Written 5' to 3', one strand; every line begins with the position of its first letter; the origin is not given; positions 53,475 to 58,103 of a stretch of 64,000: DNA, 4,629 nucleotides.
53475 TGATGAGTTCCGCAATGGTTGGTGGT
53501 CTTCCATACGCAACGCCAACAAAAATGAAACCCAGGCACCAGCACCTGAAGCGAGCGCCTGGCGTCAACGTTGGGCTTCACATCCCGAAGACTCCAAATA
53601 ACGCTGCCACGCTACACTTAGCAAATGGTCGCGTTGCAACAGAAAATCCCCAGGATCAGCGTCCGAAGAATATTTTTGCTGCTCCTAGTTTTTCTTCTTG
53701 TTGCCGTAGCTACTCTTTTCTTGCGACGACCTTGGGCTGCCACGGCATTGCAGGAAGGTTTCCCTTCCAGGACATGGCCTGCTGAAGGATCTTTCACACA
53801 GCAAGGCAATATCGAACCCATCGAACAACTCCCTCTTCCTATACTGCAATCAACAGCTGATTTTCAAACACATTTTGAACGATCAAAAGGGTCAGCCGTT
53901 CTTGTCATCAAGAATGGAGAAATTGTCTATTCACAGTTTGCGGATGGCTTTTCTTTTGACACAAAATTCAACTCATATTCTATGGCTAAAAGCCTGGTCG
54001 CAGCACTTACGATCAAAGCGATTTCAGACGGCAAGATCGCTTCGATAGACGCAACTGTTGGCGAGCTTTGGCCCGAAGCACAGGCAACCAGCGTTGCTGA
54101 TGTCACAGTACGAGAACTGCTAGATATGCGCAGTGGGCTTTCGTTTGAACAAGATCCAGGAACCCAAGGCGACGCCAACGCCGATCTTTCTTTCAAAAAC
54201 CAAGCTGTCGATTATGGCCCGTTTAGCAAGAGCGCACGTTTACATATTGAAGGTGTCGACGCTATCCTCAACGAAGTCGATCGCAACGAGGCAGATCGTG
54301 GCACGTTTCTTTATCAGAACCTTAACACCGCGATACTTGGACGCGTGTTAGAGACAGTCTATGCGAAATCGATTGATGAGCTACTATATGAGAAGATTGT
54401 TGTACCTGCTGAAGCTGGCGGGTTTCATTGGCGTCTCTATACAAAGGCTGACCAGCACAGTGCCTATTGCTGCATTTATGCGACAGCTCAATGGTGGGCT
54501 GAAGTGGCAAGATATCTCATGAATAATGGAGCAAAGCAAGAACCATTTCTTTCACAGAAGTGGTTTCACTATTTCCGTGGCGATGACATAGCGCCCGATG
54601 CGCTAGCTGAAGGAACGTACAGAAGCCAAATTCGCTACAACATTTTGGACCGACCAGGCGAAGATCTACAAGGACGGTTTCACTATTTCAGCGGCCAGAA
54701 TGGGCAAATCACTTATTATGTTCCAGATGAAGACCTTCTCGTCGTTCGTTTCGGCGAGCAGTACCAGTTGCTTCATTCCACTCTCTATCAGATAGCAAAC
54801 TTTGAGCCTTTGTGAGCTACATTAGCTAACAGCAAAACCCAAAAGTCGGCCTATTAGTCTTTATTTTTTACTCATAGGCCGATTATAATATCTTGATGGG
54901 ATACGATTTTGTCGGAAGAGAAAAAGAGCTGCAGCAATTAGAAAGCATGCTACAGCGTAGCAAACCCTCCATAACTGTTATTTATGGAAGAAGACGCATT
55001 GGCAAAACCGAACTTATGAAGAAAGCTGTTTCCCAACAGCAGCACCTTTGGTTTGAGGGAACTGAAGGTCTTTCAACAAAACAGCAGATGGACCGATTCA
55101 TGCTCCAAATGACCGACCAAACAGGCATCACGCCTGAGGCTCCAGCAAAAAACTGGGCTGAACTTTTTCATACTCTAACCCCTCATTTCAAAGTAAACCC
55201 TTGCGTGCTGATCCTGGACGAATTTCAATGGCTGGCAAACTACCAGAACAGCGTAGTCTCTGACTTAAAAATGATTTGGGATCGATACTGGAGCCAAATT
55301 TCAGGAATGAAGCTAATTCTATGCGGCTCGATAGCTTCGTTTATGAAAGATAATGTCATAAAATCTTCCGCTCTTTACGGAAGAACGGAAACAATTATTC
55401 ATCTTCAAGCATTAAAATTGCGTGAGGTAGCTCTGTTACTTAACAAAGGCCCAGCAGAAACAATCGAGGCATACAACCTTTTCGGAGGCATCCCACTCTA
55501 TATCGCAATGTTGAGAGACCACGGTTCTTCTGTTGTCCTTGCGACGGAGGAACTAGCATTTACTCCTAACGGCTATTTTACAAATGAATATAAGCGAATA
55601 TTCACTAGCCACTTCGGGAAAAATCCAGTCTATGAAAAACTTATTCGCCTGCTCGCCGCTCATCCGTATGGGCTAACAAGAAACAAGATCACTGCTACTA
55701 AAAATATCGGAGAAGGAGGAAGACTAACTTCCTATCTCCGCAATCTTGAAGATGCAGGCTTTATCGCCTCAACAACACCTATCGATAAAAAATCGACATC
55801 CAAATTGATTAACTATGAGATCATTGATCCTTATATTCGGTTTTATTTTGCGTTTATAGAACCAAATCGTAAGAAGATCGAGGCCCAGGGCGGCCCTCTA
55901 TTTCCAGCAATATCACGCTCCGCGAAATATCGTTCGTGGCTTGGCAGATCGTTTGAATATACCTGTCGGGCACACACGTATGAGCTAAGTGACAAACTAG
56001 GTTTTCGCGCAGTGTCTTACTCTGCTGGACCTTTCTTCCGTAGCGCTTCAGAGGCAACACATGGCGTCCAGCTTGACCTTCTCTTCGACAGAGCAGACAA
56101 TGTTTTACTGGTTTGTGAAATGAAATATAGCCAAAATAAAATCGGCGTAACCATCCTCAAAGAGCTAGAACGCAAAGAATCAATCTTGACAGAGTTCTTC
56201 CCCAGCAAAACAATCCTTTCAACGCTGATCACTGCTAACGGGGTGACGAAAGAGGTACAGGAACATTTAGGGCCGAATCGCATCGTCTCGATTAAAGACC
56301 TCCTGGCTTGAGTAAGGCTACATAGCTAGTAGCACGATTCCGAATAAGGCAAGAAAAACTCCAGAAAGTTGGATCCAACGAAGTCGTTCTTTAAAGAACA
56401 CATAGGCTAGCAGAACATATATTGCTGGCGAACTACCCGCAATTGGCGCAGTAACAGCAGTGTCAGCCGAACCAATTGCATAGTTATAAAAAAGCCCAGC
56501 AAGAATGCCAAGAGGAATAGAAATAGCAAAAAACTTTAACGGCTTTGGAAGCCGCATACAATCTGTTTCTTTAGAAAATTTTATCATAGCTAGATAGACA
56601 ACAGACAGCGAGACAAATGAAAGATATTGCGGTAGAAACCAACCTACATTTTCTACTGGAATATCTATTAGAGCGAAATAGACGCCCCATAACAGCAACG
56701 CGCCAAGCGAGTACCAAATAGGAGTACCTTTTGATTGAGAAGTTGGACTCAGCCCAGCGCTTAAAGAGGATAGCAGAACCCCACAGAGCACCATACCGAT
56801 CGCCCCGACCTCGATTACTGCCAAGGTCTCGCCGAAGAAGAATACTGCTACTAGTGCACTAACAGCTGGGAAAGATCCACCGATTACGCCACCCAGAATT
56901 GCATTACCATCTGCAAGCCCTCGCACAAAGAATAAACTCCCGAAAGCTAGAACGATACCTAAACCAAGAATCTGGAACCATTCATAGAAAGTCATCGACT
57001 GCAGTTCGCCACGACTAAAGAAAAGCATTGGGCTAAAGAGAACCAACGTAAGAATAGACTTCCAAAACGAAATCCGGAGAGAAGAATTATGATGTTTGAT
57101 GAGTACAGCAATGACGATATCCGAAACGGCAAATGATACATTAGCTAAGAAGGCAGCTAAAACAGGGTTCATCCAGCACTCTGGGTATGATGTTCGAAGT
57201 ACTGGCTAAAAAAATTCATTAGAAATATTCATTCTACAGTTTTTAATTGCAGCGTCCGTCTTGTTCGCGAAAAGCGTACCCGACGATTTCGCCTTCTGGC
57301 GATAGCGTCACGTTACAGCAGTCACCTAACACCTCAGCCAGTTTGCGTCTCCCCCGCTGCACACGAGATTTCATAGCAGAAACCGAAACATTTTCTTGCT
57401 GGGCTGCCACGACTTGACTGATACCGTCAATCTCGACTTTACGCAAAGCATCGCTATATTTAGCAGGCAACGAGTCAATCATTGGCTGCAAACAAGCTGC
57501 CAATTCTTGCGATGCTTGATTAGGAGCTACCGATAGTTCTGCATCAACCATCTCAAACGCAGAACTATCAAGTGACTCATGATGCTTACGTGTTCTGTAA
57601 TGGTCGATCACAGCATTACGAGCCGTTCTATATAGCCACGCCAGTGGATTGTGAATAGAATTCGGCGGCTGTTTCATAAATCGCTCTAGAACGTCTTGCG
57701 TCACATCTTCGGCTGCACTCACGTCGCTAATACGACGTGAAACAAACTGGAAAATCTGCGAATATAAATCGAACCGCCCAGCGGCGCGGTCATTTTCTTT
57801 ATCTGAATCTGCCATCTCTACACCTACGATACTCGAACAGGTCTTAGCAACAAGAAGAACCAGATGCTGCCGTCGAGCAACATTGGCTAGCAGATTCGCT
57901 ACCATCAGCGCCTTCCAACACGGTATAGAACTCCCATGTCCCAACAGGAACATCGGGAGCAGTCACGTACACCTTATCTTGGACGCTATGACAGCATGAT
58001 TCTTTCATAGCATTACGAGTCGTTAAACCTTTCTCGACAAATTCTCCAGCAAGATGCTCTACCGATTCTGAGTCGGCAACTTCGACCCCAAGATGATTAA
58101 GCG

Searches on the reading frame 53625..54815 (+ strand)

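Call 19: search_protein_families(library=pfam, proteins=[window:53625-54815:+], max_evalue=0.001)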
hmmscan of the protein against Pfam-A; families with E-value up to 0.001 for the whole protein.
window:53625-54815:+ (396 aa): 1 family
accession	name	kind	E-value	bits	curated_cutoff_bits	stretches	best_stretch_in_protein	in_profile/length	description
PF00144.29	Beta-lactamase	-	2e-24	86.9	27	1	87-315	14-252/329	Beta-lactamase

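Call 75: search_protein_families(library=padloc, proteins=[window:53625-54815:+], max_evalue=0.001)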
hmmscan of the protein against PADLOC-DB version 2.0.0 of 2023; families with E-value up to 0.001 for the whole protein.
window:53625-54815:+ (396 aa): 0 families

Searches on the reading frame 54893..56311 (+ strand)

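Call 19: search_protein_families(library=pfam, proteins=[window:54893-56311:+], max_evalue=0.001)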
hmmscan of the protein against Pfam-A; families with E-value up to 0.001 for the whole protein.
window:54893-56311:+ (472 aa): 5 families
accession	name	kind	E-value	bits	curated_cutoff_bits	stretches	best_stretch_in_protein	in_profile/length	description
PF01637.24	ATPase_2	-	4.5e-21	76.1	33.2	1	6-207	1-225/225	ATPase domain predominantly from Archaea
PF13401.12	AAA_22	-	2.6e-08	34.7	27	1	23-146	3-123/130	AAA domain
PF13191.12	AAA_16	-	3e-07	31.5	32.6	1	6-116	2-146/167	AAA ATPase domain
PF13173.12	AAA_14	-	3e-07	30.9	27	1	26-179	3-128/129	AAA domain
PF03008.20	DUF234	-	0.00035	21.4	22.5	1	318-414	1-91/100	Archaea bacterial proteins of unknown function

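Call 75: search_protein_families(library=padloc, proteins=[window:54893-56311:+], max_evalue=0.001)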
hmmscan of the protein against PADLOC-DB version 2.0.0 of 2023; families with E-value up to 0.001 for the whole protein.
window:54893-56311:+ (472 aa): 5 families
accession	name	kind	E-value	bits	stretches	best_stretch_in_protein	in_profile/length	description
PDLC04984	PDC-S27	-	4.2e-102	340.4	1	5-469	3-471/474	-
PDLC04985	PDC-S27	-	7.9e-21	72.5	1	1-366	1-373/484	-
PDLC04791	PDC-S01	-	2.8e-12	44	1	11-210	5-177/395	-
PDLC04787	PDC-S01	-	1.3e-08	32.1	1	5-206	9-189/412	-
PDLC04789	PDC-S01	-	2.8e-08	31.2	1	15-204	9-165/375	-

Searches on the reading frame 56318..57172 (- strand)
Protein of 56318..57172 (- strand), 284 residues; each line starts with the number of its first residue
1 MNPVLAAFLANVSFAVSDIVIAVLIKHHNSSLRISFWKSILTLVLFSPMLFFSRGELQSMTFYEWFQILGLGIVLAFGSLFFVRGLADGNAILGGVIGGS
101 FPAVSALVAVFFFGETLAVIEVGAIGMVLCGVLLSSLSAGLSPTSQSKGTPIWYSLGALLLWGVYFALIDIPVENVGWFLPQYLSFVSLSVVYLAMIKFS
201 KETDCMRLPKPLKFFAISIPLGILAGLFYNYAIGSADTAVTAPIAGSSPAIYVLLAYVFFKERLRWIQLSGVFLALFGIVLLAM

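Call 19: search_protein_families(library=pfam, proteins=[window:56318-57172:-], max_evalue=0.001)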
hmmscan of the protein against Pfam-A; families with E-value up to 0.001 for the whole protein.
window:56318-57172:- (284 aa): 1 family
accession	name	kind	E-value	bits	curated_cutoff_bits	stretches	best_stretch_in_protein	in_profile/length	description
PF00892.27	EamA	-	2.9e-29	102.5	28.2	2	4-136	4-134/135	EamA-like transporter family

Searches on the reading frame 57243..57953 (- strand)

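Call 19: search_protein_families(library=pfam, proteins=[window:57243-57953:-], max_evalue=0.001)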
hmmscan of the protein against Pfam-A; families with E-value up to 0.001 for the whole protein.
window:57243-57953:- (236 aa): 2 families
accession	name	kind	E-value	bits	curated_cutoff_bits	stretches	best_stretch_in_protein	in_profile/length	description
PF04542.20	Sigma70_r2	-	7.3e-12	45.3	24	1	64-123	6-69/71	Sigma-70 region 2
PF08281.18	Sigma70_r4_2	-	6.1e-09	35.8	25.7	1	154-205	3-54/54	Sigma-70, region 4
